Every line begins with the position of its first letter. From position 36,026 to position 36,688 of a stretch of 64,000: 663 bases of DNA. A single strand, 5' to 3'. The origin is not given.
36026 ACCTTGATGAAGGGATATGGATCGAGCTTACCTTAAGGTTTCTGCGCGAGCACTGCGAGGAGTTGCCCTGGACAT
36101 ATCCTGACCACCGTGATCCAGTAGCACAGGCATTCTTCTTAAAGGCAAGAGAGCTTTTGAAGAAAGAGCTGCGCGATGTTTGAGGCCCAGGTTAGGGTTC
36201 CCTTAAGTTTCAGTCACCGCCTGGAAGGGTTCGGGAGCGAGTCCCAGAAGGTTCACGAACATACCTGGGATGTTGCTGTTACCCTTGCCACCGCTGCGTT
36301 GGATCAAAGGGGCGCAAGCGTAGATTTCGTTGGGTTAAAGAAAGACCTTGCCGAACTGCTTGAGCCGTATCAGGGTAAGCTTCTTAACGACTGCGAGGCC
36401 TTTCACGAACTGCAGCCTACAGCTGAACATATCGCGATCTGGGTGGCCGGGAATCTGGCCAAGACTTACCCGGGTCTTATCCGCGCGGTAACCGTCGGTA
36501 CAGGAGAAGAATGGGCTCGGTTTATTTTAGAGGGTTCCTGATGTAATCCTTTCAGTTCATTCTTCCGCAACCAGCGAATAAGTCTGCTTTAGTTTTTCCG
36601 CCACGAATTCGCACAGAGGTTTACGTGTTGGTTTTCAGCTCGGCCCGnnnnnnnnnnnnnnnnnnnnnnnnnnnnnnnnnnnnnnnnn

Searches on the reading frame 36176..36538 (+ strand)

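Call 11: search_protein_families(library=pfam, proteins=[window:36176-36538:+])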
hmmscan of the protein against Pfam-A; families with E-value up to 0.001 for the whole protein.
window:36176-36538:+ (121 aa): 1 family
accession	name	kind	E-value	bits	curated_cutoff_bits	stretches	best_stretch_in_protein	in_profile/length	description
PF01242.24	PTPS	-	6.6e-19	68.5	22.4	1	7-100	5-99/121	6-pyruvoyl tetrahydropterin synthase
